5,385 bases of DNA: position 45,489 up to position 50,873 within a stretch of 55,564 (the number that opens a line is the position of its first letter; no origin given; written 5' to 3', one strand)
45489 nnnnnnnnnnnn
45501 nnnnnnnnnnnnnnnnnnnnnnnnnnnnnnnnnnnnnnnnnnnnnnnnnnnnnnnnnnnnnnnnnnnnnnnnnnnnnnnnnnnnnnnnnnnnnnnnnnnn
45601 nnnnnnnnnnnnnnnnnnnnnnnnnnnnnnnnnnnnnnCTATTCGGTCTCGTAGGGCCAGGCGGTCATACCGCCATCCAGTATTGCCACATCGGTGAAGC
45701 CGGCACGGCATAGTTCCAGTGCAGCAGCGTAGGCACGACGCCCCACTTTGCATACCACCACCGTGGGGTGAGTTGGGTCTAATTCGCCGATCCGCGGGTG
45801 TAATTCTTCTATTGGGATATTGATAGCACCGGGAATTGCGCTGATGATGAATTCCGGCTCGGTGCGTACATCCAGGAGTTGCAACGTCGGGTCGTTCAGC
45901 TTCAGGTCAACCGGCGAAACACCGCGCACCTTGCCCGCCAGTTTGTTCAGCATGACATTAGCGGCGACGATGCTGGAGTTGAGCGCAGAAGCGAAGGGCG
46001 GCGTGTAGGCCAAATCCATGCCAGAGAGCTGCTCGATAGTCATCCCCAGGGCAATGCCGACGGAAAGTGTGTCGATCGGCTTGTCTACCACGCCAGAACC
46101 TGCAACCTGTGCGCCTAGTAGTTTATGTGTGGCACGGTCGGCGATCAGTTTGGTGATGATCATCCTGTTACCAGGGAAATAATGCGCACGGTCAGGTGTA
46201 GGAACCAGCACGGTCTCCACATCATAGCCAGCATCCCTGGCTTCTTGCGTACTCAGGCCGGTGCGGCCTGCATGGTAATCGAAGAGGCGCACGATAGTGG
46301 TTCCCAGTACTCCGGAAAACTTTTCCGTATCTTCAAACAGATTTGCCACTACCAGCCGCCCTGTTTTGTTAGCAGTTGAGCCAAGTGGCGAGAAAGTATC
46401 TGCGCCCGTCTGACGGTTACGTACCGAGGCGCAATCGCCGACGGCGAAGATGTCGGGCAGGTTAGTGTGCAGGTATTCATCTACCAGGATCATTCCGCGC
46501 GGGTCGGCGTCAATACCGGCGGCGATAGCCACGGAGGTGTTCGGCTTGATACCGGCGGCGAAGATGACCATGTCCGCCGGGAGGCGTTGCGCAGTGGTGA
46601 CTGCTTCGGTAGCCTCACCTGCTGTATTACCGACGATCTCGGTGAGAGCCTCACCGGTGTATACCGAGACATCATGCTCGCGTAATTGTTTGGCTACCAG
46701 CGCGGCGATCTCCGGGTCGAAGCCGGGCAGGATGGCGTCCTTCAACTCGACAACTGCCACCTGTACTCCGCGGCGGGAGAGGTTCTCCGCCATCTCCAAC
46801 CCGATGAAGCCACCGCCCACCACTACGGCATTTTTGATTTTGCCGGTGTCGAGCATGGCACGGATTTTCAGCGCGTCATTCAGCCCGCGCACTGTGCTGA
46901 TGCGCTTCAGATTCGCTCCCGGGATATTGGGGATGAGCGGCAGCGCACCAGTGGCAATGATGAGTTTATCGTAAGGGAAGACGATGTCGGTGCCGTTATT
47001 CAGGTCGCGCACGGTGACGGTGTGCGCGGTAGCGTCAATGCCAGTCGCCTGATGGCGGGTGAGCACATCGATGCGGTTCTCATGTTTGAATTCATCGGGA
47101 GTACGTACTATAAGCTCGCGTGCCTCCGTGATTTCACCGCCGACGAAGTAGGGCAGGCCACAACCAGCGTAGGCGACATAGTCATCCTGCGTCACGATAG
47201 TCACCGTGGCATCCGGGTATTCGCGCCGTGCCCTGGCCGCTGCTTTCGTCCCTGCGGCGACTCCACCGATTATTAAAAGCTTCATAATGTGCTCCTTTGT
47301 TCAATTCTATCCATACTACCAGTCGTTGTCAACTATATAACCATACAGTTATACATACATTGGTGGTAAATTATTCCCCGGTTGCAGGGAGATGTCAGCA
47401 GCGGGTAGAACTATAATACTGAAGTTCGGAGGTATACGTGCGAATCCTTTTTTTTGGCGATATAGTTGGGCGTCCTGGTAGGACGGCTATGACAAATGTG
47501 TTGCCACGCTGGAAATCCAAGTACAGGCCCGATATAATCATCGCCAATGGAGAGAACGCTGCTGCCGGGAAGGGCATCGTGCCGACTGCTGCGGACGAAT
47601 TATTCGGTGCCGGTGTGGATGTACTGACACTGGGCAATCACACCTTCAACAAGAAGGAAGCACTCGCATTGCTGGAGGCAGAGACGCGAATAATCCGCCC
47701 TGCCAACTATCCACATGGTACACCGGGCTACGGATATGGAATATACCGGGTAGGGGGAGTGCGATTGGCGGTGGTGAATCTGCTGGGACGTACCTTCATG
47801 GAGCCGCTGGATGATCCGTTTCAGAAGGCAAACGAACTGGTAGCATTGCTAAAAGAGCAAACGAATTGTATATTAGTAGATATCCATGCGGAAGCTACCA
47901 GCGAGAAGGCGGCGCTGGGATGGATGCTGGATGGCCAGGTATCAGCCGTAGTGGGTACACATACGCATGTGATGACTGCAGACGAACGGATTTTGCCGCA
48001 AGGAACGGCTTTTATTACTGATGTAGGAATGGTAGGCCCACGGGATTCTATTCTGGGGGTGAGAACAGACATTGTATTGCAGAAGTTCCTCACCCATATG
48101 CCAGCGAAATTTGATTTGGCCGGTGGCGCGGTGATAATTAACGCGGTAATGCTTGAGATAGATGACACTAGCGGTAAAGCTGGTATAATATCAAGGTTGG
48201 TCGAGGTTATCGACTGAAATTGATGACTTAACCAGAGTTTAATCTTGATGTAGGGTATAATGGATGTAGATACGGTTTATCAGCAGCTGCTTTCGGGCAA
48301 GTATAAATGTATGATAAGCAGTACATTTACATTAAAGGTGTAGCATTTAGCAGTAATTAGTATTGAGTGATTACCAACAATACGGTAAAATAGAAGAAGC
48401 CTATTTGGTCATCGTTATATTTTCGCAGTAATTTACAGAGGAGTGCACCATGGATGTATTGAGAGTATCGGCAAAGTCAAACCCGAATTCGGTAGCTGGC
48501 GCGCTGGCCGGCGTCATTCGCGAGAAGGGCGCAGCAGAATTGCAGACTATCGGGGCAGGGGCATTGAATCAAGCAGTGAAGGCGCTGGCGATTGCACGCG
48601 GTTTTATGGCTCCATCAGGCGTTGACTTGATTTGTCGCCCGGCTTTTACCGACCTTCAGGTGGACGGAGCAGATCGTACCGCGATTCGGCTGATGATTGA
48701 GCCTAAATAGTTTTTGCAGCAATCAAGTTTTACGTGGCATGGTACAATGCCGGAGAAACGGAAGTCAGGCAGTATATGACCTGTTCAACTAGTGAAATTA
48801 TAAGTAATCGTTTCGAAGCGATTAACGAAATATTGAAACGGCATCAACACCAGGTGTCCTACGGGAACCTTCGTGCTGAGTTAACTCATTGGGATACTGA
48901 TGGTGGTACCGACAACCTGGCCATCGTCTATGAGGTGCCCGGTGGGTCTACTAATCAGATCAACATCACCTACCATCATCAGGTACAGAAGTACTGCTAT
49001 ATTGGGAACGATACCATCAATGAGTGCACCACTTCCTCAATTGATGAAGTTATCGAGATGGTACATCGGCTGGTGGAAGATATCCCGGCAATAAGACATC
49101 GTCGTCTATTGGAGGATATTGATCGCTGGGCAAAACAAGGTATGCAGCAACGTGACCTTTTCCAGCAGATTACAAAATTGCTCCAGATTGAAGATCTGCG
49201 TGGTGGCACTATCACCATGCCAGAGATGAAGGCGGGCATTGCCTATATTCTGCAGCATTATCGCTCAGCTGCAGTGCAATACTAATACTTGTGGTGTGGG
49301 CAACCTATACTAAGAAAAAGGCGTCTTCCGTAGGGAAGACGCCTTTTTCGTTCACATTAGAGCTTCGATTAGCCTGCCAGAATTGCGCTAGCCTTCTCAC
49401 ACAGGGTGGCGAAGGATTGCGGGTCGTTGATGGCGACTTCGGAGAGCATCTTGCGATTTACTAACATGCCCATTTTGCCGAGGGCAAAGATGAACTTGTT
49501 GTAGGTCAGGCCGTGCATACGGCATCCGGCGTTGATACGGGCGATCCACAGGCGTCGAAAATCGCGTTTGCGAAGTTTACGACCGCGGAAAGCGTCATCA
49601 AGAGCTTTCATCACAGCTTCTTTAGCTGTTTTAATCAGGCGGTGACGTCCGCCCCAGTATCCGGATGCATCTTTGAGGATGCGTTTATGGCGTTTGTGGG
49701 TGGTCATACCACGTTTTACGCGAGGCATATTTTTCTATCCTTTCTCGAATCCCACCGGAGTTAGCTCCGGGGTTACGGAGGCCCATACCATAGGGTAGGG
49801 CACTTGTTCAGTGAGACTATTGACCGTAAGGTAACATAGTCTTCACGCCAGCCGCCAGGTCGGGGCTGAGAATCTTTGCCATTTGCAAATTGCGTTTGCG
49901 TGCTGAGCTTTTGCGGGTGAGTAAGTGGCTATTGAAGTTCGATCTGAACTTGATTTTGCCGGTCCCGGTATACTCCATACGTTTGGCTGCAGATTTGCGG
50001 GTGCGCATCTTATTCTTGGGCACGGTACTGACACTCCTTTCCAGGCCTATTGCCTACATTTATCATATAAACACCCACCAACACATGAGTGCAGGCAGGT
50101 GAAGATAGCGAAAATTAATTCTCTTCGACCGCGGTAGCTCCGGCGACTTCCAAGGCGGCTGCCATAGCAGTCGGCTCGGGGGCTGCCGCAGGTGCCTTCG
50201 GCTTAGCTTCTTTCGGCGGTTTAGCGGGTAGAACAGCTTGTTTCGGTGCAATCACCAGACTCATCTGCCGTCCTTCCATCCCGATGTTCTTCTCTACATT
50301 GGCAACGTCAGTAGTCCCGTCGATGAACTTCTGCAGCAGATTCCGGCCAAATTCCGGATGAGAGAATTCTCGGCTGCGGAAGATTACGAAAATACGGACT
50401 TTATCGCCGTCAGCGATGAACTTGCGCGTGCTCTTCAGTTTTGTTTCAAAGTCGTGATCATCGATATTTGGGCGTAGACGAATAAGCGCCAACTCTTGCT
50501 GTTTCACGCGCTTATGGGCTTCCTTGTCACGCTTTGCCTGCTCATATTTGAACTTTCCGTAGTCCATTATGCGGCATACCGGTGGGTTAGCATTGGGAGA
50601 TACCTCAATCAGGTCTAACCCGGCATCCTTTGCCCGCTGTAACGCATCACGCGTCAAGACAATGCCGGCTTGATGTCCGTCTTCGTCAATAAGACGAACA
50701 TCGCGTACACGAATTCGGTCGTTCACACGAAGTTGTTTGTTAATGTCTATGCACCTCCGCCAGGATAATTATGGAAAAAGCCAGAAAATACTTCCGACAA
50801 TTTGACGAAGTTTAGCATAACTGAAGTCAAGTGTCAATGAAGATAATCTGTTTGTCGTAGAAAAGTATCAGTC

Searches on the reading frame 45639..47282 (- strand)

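Call 55: search_protein_families(library=pfam, proteins=[window:45639-47282:-], max_evalue=0.00001)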
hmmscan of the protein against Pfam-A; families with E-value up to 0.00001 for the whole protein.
window:45639-47282:- (547 aa): 6 families
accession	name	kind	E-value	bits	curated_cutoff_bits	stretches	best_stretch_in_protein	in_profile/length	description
PF07992.20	Pyr_redox_2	-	1.4e-64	218.8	26.1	1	2-287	3-279/291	Pyridine nucleotide-disulphide oxidoreductase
PF00070.33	Pyr_redox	-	1.6e-21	77.1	22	1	152-226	2-76/82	Pyridine nucleotide-disulphide oxidoreductase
PF00581.25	Rhodanese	-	2.3e-18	66.9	22.2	1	461-542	8-99/102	Rhodanese-like domain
PF02852.28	Pyr_redox_dim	-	2.1e-14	54.1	25.3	1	333-435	6-107/110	Pyridine nucleotide-disulphide oxidoreductase, dimerisation domain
PF13738.12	Pyr_redox_3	-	1.5e-10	41.2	30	1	71-282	96-305/305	Pyridine nucleotide-disulphide oxidoreductase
PF01266.30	DAO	-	3e-06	27.4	27.9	0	152-180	2-30/353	FAD dependent oxidoreductase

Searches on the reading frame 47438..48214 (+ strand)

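Call 55: search_protein_families(library=pfam, proteins=[window:47438-48214:+], max_evalue=0.00001)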
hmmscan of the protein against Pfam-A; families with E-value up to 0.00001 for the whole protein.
window:47438-48214:+ (259 aa): 2 families
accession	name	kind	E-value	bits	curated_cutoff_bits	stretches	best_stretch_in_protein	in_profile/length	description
PF13277.11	YmdB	-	7.8e-105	350.1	27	1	4-253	1-252/253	YmdB-like protein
PF00149.33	Metallophos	-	6e-12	46.8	21.5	1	1-179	1-191/191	Calcineurin-like phosphoesterase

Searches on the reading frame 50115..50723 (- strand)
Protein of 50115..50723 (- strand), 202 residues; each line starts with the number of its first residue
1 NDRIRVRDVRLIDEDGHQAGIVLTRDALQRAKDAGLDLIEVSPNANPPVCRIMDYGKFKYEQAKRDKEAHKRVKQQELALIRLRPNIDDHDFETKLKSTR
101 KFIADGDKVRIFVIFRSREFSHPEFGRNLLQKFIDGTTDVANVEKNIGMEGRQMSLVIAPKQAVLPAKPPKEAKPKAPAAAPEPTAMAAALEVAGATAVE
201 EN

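Call 55: search_protein_families(library=pfam, proteins=[window:50115-50723:-], max_evalue=0.00001)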
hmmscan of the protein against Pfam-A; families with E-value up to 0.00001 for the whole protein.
window:50115-50723:- (202 aa): 2 families
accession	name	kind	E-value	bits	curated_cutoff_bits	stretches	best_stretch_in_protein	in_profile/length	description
PF05198.21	IF3_N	-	3.2e-34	117.3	26.9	1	1-69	2-70/70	Translation initiation factor IF-3, N-terminal domain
PF00707.27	IF3_C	-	7.2e-30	103.2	34.8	1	81-161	6-86/86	Translation initiation factor IF-3, C-terminal domain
